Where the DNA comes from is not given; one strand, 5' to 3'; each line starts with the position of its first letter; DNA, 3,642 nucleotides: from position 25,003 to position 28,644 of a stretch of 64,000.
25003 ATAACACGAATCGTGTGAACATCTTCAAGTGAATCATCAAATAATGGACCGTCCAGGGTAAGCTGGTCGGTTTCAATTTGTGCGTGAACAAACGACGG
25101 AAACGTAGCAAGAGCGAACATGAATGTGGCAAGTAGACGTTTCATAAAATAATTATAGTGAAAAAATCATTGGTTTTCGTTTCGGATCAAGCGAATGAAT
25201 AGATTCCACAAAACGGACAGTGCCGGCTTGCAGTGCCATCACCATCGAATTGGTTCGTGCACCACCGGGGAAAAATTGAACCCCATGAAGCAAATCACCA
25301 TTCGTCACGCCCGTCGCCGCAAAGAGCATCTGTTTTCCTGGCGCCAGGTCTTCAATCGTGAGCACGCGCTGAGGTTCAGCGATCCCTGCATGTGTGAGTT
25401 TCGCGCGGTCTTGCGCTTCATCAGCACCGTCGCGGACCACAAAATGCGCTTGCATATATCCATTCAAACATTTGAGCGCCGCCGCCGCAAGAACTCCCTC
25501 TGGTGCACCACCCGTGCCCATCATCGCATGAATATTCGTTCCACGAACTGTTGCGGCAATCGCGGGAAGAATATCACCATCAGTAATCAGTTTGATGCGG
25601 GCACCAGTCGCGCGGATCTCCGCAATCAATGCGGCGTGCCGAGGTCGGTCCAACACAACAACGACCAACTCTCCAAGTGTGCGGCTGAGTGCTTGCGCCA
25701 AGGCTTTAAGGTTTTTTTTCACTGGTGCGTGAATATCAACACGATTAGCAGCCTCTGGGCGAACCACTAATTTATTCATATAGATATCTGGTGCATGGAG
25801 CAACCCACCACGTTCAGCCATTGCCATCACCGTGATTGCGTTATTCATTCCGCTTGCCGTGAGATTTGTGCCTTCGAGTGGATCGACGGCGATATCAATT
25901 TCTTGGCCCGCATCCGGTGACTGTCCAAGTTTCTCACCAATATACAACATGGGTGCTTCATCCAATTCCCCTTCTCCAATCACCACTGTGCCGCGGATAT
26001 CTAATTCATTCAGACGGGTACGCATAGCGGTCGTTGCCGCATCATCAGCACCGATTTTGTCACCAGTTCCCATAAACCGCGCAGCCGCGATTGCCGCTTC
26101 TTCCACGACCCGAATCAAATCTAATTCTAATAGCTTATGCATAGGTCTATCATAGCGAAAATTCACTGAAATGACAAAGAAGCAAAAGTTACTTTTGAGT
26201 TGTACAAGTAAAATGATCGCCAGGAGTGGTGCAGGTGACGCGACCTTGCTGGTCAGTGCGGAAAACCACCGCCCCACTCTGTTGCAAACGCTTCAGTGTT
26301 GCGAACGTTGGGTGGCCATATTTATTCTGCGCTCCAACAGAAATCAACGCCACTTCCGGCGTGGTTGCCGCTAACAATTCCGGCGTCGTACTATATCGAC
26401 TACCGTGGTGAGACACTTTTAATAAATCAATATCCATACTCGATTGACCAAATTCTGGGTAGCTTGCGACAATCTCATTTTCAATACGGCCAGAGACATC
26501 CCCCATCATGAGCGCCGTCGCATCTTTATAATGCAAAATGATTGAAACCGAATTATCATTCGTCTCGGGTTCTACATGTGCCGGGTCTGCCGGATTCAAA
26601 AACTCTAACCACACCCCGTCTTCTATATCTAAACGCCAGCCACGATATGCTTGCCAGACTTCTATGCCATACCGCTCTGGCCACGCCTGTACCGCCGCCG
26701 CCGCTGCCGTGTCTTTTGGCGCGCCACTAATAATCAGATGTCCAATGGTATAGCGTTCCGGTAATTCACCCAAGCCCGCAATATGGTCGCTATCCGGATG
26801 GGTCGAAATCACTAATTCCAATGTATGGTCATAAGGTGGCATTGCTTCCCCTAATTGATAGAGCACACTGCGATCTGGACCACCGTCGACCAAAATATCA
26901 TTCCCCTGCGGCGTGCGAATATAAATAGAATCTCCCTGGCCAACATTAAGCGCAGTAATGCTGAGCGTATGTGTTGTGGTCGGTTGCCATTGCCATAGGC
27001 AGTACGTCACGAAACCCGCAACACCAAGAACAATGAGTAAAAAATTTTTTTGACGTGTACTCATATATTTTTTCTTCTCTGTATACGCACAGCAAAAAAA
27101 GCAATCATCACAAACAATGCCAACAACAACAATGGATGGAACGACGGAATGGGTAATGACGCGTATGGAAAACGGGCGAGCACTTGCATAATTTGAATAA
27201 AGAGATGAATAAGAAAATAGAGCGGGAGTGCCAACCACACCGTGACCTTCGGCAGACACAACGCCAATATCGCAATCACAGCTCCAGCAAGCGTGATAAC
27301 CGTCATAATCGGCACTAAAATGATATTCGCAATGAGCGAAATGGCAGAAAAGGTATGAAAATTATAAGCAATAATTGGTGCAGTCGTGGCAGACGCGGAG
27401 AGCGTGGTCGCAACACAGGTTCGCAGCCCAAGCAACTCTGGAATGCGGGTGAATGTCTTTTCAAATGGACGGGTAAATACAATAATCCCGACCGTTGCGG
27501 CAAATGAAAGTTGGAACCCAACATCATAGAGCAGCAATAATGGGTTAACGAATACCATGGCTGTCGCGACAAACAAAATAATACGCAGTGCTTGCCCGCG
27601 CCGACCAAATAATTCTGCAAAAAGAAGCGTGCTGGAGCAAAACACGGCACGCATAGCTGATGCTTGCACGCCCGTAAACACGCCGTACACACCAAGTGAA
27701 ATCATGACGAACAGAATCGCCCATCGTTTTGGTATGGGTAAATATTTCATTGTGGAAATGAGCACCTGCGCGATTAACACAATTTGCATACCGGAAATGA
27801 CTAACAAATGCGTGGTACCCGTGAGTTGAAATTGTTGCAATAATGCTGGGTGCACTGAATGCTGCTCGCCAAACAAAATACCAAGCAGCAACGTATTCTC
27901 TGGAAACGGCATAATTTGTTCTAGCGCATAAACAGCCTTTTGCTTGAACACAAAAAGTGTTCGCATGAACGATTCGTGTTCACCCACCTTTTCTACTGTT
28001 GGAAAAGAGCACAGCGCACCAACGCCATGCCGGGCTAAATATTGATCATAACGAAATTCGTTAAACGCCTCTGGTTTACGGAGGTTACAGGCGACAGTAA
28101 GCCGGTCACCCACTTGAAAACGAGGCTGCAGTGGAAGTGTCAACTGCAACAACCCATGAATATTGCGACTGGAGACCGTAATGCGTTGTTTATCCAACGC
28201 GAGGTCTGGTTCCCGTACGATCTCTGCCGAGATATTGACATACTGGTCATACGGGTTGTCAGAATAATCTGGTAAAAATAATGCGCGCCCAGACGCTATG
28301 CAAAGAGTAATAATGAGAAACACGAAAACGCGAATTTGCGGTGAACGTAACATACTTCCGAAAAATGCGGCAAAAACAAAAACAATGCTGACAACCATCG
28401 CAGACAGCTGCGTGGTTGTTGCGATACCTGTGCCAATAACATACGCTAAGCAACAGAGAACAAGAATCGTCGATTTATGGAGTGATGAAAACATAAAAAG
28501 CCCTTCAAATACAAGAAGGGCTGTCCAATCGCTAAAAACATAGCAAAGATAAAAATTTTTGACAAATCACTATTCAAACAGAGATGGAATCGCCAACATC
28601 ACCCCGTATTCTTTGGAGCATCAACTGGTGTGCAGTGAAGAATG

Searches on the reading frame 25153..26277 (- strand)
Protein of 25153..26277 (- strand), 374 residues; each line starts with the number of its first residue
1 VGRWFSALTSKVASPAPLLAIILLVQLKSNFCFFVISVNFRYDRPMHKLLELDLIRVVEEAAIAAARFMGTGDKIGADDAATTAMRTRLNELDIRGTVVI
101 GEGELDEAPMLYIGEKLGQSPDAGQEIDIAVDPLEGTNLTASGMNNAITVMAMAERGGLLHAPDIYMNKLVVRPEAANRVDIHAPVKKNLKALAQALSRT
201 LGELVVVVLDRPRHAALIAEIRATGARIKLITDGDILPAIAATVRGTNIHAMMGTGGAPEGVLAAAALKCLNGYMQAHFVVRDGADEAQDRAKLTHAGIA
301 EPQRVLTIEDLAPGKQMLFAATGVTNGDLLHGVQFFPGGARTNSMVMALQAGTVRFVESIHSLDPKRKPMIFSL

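Call 53: search_protein_families(library=pfam, proteins=[window:25153-26277:-], max_evalue=0.0001)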
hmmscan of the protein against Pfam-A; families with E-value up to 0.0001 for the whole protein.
window:25153-26277:- (374 aa): 1 family
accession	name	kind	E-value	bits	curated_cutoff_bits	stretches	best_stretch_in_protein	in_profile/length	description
PF03320.18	FBPase_glpX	-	9.9e-129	429.1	27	1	50-361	3-307/307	Bacterial fructose-1,6-bisphosphatase, glpX-encoded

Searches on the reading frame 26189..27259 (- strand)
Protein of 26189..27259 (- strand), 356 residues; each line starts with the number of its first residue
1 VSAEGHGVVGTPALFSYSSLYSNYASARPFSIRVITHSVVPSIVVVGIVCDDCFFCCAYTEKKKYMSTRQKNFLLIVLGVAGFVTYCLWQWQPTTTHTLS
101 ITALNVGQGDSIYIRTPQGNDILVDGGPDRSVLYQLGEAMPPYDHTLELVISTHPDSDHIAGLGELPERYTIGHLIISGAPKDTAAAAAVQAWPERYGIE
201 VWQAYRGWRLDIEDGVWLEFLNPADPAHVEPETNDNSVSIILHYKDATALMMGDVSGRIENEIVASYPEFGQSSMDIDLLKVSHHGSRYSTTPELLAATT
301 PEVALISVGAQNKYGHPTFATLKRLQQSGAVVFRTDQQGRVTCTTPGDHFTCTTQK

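Call 53: search_protein_families(library=pfam, proteins=[window:26189-27259:-], max_evalue=0.0001)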
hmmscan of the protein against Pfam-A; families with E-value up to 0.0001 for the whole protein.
window:26189-27259:- (356 aa): 1 family
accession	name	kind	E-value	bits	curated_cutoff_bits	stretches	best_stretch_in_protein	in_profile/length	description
PF00753.33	Lactamase_B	-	9.1e-15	55.5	22.7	1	105-309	2-195/196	Metallo-beta-lactamase superfamily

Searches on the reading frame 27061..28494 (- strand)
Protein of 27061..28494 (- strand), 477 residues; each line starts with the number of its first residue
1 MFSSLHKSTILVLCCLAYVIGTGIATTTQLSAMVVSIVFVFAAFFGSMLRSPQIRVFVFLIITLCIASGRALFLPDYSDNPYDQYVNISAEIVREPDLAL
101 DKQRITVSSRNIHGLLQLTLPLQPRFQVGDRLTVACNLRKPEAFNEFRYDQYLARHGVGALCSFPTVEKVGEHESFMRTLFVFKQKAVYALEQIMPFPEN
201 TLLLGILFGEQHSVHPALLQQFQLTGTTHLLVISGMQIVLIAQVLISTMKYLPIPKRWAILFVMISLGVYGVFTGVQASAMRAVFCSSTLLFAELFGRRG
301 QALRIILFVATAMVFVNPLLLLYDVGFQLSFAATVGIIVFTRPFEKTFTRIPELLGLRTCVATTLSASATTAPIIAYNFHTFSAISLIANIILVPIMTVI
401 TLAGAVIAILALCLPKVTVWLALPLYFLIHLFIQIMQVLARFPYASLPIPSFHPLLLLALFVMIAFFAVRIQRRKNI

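Call 53: search_protein_families(library=pfam, proteins=[window:27061-28494:-], max_evalue=0.0001)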
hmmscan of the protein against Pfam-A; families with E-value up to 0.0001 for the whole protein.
window:27061-28494:- (477 aa): 2 families
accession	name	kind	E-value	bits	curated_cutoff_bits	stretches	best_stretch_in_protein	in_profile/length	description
PF03772.21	Competence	-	2.3e-54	185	23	1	206-473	1-269/270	Competence protein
PF13567.11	DUF4131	-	2.7e-12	47.2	31.6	1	34-164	8-159/165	Domain of unknown function (DUF4131)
